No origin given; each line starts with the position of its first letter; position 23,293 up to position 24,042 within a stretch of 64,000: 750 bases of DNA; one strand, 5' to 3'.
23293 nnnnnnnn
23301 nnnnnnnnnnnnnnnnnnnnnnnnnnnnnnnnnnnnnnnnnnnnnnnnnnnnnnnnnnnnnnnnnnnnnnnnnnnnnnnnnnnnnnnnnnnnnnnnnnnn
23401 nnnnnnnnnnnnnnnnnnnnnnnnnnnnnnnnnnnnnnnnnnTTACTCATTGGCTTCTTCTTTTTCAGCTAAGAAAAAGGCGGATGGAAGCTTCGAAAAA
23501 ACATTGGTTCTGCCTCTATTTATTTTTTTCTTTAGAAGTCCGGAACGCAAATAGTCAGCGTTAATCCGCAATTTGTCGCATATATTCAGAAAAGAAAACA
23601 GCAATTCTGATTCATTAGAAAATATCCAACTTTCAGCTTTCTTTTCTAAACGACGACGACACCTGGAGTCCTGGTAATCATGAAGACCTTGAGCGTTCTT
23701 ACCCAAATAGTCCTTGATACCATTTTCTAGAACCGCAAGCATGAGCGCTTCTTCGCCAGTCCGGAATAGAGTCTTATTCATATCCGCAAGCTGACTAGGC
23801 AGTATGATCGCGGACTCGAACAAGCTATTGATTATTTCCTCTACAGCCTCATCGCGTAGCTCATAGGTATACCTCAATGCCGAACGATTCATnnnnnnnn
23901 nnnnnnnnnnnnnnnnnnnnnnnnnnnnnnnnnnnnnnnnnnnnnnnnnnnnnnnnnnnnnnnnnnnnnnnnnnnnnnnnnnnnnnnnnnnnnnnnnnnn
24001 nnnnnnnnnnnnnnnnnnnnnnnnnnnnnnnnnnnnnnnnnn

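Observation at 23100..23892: Tandem paralogs of an unrecognised family immediately downstream of tRNA-Lys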

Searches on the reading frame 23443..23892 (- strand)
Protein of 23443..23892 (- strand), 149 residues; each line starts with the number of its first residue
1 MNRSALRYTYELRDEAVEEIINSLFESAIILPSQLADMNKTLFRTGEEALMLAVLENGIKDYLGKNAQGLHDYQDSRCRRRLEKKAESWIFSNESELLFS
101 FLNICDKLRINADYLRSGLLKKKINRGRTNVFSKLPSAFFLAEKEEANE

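Call 5: search_protein_families(library=pfam, proteins=[window:23446-23892:-], max_evalue=10)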
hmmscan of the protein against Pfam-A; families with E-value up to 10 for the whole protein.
seq(149 aa): 0 families

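Call 7: search_protein_families(library=phrogs, proteins=[window:23446-23892:-], max_evalue=10)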
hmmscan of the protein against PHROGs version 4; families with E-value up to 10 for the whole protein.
seq(149 aa): 1 family
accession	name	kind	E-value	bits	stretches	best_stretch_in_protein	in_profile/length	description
phrog_35617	-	unknown function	0.15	13.3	1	82-122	9-48/62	-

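Call 8: search_protein_families(library=ncbifam, proteins=[window:23446-23892:-], max_evalue=10)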
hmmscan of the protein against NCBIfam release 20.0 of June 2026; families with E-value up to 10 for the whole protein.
seq(149 aa): 0 families

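Call 9: search_protein_families(library=padloc, proteins=[window:23446-23892:-], max_evalue=10)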
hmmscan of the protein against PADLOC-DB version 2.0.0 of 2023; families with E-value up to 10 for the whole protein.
seq(149 aa): 0 families

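Call 10: search_solved_structures(query=window:23446-23892:-, max_evalue=10)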
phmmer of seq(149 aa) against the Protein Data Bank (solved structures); distinct sequences matched with E-value up to 10: 3.
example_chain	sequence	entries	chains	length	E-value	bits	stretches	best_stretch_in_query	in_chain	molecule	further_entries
7dek_A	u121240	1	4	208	1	12.7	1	37-89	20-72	Peptidyl-prolyl cis-trans isomerase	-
1dt4_A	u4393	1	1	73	1.5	12.2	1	49-88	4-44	NEURO-ONCOLOGICAL VENTRAL ANTIGEN 1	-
9u78_A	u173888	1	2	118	1.7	12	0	12-60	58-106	Single Chain Protein of De Novo Designed Helix Bundles-4EH2 with KDPV Loop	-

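Call 12: find_homologous_proteins(query=A1, max_evalue=0.01)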
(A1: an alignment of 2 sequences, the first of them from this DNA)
Query A1 (2 sequences) (149 aa, profile of the alignment): 91 proteins with E <= 0.01 among 274 candidates.
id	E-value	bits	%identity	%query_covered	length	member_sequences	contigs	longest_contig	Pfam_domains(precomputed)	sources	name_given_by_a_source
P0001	1.1e-81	290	100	100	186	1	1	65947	-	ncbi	-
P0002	3.7e-53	197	39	60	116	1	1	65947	-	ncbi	-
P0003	7.6e-22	96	45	68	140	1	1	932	-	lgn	-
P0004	3.6e-19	87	37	71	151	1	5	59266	-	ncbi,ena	-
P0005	1.0e-17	82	38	72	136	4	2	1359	-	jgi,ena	-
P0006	2.3e-17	81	38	72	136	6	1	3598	-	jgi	jgi:hypothetical protein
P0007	4.9e-17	80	39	83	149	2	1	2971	-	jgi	-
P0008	4.7e-16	77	40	67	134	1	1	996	-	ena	-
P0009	8.3e-16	76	35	72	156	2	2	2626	-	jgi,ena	-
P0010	1.1e-15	76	38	66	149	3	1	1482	-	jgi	jgi:hypothetical protein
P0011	2.1e-15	75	36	69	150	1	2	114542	-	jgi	jgi:hypothetical protein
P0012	3.0e-15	74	36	72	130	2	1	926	-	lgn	-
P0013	3.2e-15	74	38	68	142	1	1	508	-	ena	-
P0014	3.5e-15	74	36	69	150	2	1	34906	-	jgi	jgi:hypothetical protein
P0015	6.7e-15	73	35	72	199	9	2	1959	-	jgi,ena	jgi:hypothetical protein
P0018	1.4e-14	72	36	68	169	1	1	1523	-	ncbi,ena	-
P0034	1.4e-13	69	37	65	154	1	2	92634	-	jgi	jgi:hypothetical protein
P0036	1.9e-13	68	35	68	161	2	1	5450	-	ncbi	-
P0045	1.9e-12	65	34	66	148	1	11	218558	-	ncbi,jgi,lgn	jgi:hypothetical protein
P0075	2.3e-9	55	34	59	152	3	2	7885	-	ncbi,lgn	ncbi:MAG: hypothetical protein WA740_14705 [Candidatus Binataceae bacterium]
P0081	2.1e-8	52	30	54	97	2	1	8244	-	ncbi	ncbi:MAG: hypothetical protein ACKOCT_18480, partial [Alphaproteobacteria bacterium]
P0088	3.6e-7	48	33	47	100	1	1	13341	-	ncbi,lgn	-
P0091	3.7e-6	45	33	59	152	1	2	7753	-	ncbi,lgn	-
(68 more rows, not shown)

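Call 14: find_encoding_contigs(protein=P0045, flank=6000, max_places=6)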
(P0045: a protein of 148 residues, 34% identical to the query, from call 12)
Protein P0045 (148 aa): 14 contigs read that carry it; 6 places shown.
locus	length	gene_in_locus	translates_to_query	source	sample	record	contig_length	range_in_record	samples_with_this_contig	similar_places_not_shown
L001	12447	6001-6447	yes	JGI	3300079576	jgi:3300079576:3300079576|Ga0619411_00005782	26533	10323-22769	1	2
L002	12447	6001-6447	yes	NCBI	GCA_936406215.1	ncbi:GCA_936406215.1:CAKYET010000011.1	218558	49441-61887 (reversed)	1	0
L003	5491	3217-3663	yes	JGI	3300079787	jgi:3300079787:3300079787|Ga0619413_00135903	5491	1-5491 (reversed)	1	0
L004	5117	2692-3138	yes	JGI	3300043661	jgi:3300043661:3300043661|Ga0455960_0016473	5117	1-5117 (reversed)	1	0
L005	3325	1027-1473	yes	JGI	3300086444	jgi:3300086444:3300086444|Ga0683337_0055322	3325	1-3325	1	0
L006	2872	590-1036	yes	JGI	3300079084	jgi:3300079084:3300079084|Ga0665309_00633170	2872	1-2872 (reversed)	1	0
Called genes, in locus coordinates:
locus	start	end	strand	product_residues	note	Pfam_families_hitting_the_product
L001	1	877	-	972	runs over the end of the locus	PF04879:Molybdop_Fe4S4, PF13187:Fer4_9 (faint), PF00384:Molybdopterin, PF01568:Molydop_binding, PF12838:Fer4_7 (weak), PF13247:Fer4_11 (weak)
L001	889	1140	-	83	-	PF14522:Cytochrome_C7 (weak)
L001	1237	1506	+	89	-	-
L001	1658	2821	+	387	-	PF00155:Aminotran_1_2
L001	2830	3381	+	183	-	PF01288:HPPK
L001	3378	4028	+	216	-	PF00923:TAL_FSA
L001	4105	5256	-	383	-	PF04551:GcpE, PF26540:GcpE_C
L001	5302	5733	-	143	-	PF02627:CMD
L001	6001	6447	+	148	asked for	-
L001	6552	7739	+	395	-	PF02771:Acyl-CoA_dh_N (weak), PF08028:Acyl-CoA_dh_2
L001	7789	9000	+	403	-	PF02515:CoA_transf_3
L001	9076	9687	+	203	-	-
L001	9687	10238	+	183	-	-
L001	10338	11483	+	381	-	PF12704:MacB_PCD, PF02687:FtsX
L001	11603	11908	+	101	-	-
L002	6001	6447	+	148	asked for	-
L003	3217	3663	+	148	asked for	-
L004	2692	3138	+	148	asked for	-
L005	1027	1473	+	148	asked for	-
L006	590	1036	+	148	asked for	-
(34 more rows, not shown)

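Call 15: find_encoding_contigs(protein=P0004, flank=6000, max_places=4)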
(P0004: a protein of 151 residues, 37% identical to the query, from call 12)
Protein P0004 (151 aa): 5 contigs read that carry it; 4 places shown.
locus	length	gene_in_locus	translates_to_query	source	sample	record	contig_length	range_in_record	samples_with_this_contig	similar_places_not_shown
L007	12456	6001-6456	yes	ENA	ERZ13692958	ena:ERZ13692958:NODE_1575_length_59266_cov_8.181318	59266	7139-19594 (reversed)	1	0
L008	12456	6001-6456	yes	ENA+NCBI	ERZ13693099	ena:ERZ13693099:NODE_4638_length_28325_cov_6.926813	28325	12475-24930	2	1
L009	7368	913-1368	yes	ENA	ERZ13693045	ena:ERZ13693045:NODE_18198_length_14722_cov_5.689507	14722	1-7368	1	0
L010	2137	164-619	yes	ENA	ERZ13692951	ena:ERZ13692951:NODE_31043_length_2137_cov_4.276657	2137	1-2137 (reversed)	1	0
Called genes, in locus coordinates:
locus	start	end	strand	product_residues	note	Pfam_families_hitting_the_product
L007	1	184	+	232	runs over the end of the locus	PF01578:Cytochrom_C_asm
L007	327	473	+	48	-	-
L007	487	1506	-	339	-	PF00012:HSP70 (faint), PF06723:MreB_Mbl, PF00022:Actin (weak), PF14450:FtsA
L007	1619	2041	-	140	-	PF12172:zf-ChsH2, PF01796:OB_ChsH2_C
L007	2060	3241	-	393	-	PF22691:Thiolase_C_1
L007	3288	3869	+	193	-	-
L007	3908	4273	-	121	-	-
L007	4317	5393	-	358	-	PF00657:Lipase_GDSL, PF13472:Lipase_GDSL_2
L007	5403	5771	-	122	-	PF06262:Zincin_1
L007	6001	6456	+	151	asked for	-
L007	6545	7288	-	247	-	PF01713:Smr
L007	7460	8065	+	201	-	PF01728:FtsJ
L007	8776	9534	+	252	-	PF01464:SLT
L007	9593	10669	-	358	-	PF01118:Semialdhyde_dh, PF02774:Semialdhyde_dhC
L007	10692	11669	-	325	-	PF03734:YkuD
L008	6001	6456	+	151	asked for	-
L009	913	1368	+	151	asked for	-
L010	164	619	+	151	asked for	-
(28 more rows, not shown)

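Call 18: find_encoding_contigs(protein=P0011, flank=6000, max_places=2)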
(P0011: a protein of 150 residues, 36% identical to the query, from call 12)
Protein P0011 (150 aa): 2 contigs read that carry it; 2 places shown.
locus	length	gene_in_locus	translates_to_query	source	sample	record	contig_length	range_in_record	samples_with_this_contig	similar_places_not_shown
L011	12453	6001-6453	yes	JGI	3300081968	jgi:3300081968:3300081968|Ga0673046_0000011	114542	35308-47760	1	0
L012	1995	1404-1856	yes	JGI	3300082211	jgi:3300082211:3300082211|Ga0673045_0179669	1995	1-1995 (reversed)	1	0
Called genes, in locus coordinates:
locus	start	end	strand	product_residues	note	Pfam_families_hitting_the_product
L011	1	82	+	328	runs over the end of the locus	PF00493:MCM (faint), PF20030:bpMoxR, PF00004:AAA, PF07726:AAA_3, PF07728:AAA_5, PF17863:AAA_lid_2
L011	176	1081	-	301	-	PF00034:Cytochrom_C (faint)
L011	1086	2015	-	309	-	PF01210:NAD_Gly3P_dh_N (faint), PF02558:ApbA, PF08546:ApbA_C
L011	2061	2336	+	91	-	-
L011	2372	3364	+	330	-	PF12974:Phosphonate-bd (weak)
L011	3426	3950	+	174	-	-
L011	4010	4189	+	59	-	-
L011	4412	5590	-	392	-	PF00926:DHBP_synthase, PF00925:GTP_cyclohydro2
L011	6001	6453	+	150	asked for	-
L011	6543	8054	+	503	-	PF00089:Trypsin, PF13365:Trypsin_2, PF00595:PDZ, PF13180:PDZ_2, PF17820:PDZ_6, PF00595:PDZ, PF13180:PDZ_2, PF17820:PDZ_6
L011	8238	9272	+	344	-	PF02421:FeoB_N (faint), PF06071:YchF-GTPase_C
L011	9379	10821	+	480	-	PF01979:Amidohydro_1, PF07969:Amidohydro_3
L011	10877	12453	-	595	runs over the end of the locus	PF08439:Peptidase_M3_N, PF01432:Peptidase_M3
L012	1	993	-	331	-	?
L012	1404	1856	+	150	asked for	-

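Call 19: find_encoding_contigs(protein=P0034, flank=6000, max_places=2)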
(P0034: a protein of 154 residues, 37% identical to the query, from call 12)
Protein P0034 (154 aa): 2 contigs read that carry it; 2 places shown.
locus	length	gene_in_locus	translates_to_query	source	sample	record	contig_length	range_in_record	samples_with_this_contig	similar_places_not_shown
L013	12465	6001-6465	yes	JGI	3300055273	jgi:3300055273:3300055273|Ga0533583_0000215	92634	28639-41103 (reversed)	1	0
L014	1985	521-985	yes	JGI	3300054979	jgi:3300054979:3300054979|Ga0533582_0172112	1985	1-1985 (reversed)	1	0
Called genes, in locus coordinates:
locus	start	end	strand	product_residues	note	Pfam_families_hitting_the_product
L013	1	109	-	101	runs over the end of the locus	-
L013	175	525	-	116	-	-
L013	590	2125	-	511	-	PF06762:LMF1, PF25179:LMF1_C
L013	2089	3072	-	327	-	PF13795:HupE_UreJ_2, PF04955:HupE_UreJ (weak)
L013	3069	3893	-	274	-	PF13145:Rotamase_2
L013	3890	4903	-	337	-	PF00248:Aldo_ket_red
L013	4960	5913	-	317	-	PF00376:MerR, PF13411:MerR_1, PF02310:B12-binding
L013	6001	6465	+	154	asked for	-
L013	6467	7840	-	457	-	PF01554:MatE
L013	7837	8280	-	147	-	PF26512:SOI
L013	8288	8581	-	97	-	-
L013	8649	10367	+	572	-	PF01979:Amidohydro_1 (faint), PF07969:Amidohydro_3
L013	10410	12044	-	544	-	PF13948:DUF4215 (weak)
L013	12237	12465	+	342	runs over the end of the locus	PF01636:APH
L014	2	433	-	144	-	?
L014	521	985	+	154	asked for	-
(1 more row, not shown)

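Call 20: list_cluster_members(proteins=[P0001, P0002, P0004, P0045, P0036, P0018, P0088, P0091, P0075, P0081])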
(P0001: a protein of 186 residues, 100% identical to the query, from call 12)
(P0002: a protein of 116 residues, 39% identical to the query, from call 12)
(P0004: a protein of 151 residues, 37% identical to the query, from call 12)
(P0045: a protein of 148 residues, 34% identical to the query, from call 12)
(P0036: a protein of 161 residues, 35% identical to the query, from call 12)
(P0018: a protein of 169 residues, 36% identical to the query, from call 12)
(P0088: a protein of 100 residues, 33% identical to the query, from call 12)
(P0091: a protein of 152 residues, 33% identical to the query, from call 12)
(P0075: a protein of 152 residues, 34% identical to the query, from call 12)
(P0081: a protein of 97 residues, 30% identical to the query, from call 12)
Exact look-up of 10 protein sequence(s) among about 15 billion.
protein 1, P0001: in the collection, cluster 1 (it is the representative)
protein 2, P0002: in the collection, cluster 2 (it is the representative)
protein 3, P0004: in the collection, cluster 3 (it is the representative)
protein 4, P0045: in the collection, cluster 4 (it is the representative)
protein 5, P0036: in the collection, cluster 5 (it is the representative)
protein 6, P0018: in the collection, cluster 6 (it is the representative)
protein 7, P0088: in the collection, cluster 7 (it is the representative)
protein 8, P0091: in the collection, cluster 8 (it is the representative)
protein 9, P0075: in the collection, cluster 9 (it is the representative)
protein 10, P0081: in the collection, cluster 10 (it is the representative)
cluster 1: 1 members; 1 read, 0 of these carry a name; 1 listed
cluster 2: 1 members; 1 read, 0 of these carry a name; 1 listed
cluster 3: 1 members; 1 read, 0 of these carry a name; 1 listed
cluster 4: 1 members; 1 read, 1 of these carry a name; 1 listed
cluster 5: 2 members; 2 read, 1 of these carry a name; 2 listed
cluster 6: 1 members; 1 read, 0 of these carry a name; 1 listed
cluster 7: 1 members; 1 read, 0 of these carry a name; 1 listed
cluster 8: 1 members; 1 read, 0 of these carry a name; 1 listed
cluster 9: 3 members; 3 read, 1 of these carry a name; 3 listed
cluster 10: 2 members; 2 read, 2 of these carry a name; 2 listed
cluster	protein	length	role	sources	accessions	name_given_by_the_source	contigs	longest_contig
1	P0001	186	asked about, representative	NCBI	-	-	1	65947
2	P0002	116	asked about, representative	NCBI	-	-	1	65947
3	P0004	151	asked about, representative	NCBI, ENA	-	-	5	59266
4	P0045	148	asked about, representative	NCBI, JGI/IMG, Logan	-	hypothetical protein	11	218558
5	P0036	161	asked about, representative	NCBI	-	-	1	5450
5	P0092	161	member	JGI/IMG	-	hypothetical protein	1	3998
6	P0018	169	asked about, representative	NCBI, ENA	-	-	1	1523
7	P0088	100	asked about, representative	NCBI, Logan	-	-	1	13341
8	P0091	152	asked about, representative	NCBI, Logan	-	-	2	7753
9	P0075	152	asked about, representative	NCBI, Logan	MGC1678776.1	MAG: hypothetical protein WA740_14705 [Candidatus Binataceae bacterium]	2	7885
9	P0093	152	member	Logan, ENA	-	-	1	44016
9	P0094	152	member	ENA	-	-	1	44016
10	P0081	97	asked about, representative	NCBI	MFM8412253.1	MAG: hypothetical protein ACKOCT_18480, partial [Alphaproteobacteria bacterium]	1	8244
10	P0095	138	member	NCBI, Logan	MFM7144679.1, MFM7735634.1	MAG: hypothetical protein ACKO2K_22485 [Alphaproteobacteria bacterium]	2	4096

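Call 24: predict_structure(alignment_id=A2)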
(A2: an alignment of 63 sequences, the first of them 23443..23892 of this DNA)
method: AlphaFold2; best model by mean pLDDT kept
length: 149 residues; sequences in the alignment: 63
mean_pLDDT: 76.6   pTM: 0.57
mean pLDDT of the five models: 76.6, 75.1, 74.9, 73.6, 72.5
residues with pLDDT >= 90: 61; 70-90: 19; 50-70: 63; < 50: 6
segments of 3 or more residues with pLDDT < 50: none
pLDDT, mean of each block of 10 residues (from residue 1): 51 62 59 69 82 96 80 78 96 97 97 97 79 52 52
secondary structure, 60 per line:
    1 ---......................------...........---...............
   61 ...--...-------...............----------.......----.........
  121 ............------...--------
elements in order: H4-25 H32-42 H46-63 H76-90 H101-107 H112-132

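Call 30: search_protein_families(library=pfam, alignment_id=A2, max_evalue=1)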
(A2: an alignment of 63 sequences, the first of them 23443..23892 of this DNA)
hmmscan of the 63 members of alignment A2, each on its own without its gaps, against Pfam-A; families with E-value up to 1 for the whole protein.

A. member 1, window:23443-23892:- (149 aa): 0 families

B. families by the number of members that match (of 63 scanned): 16 families
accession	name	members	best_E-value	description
PF13542.12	HTH_Tnp_ISL3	2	0.025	Helix-turn-helix domain of transposase family ISL3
PF24218.1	DUF7437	1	0.042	Family of unknown function (DUF7437)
PF22163.1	SipA_2nd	1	0.047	Salmonella Invasion protein A, C-terminal actin binding domain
PF12728.13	HTH_17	1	0.057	Helix-turn-helix domain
PF02991.22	ATG8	1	0.075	Autophagy protein Atg8 ubiquitin like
PF09684.15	Tail_P2_I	1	0.078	Phage tail protein (Tail_P2_I)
PF21788.2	TNP-like_GBD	1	0.078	TNP-like, GTP-binding insertion domain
PF12840.13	HTH_20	1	0.089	Helix-turn-helix domain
PF17867.7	AAA_lid_7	1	0.13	Midasin AAA lid domain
PF16999.10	V-ATPase_G_2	1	0.14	Vacuolar (H+)-ATPase G subunit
PF18379.6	FERM_F1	1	0.18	FERM F1 ubiquitin-like domain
PF11906.13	DUF3426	1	0.21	Protein of unknown function (DUF3426)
PF03274.19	Foamy_BEL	1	0.22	Foamy virus BEL 1/2 protein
PF08405.16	Calici_PP_N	1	0.22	Viral polyprotein N-terminal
PF11391.13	DUF2798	1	0.23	Protein of unknown function (DUF2798)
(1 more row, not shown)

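Call 31: search_solved_structures(query=A2, max_evalue=10, show_alignments=2)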
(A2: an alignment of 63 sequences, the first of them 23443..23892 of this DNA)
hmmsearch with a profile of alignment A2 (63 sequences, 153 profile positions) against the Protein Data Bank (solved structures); distinct sequences matched with E-value up to 10: 0.

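Call 48: search_dna_similar(query=window:23443-23892:-, collection=phages, mode=protein, max_evalue=0.01)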
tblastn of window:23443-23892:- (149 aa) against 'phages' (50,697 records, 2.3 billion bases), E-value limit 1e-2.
No match.

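Call 58: search_protein_representatives(alignment_id=A2)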
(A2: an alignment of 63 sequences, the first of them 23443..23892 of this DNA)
Query: 63 sequences, 153 profile positions. Proteins with E-value up to 0.001 (for the whole library): 12343; up to 1e-10: 7270; up to 1e-30: 607. The best 150 are listed.
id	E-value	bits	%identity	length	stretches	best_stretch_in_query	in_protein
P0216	2.8e-46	173.0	-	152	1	1-148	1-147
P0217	3.9e-45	169.2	-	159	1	1-144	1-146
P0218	1.3e-44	167.5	-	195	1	10-124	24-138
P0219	3.8e-44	166.0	-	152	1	1-133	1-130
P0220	8.4e-44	164.9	-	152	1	1-149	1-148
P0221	1.1e-43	164.5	-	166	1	7-133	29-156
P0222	2.9e-43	163.2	-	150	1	14-124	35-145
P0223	6.0e-43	162.1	-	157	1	13-148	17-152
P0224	8.4e-43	161.7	-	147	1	6-128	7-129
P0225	1.1e-42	161.3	-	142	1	5-138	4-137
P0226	1.1e-42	161.3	-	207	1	7-120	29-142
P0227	1.5e-42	160.8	-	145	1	10-126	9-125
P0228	3.1e-42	159.8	-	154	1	8-146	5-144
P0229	3.6e-42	159.6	-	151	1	5-142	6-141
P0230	4.3e-42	159.4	-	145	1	7-121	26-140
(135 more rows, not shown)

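Call 68: find_encoding_contigs(protein=P0003, flank=3000, max_places=3)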
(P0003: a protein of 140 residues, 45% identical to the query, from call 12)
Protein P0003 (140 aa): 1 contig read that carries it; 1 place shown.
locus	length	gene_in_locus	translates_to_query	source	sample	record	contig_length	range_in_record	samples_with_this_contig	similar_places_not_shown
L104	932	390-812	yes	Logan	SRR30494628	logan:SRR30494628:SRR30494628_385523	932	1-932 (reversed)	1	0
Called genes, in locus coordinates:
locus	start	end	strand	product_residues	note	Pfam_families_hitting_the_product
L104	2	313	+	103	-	?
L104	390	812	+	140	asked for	-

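Call 77: search_protein_families(library=phrogs, alignment_id=A2, max_evalue=1)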
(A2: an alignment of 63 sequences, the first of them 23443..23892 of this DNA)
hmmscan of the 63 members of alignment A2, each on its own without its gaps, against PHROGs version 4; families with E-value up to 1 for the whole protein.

A. member 1, window:23443-23892:- (149 aa): 1 family
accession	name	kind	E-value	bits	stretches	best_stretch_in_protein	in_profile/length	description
phrog_35617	-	unknown function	0.15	13.3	1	82-122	9-48/62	-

B. families by the number of members that match (of 63 scanned): 35 families (the first 25 are shown)
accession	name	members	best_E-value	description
phrog_35617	-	9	0.13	-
phrog_28182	-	7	0.069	-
phrog_33429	-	2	0.038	-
phrog_38034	-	2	0.094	-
phrog_16371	-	2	0.1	-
phrog_2899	-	2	0.19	anti-repressor Ant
phrog_20007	-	1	0.013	-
phrog_19395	-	1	0.034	tail fiber protein; host specificity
phrog_12823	-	1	0.049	-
phrog_7215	-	1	0.05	-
phrog_1454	-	1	0.056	-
phrog_11615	-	1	0.067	DNA binding protein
phrog_37625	-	1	0.072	-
phrog_15161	-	1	0.09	-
phrog_36229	-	1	0.11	-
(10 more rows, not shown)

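Call 78: search_protein_families(library=ncbifam, alignment_id=A2, max_evalue=1)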
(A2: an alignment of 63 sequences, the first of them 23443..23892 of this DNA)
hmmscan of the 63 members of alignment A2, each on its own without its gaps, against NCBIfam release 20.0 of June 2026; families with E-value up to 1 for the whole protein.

A. member 1, window:23443-23892:- (149 aa): 0 families

B. families by the number of members that match (of 63 scanned): 12 families
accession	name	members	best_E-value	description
TIGR04468.1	arg_2_3_am_muta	2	0.017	arginine 2,3-aminomutase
NF010368.0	PRK13795.1-3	2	0.082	hypothetical protein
NF033833.0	rhodan_ChrE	1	0.0099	rhodanese family chromate resistance protein ChrE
NF002915.0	PRK03537.1-1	1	0.011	molybdate ABC transporter substrate-binding protein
NF033157.1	SWFGD_domain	1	0.013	SWFGD domain-containing protein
NF010366.0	PRK13795.1-1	1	0.049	hypothetical protein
NF006105.0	PRK08257.1-4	1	0.063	acetyl-CoA acetyltransferase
NF006194.0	PRK08324.2-2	1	0.087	bifunctional aldolase/short-chain dehydrogenase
NF045900.1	HisKinCpxALeg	1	0.091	two-component system sensor histidine kinase CpxA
NF033790.1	CnrY_NccY_antiS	1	0.11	CnrY/NccY family anti-sigma factor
NF053679.1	CysteaSynCapA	1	0.17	cysteate synthase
NF001416.0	PRK00292.1-3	1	0.18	glucokinase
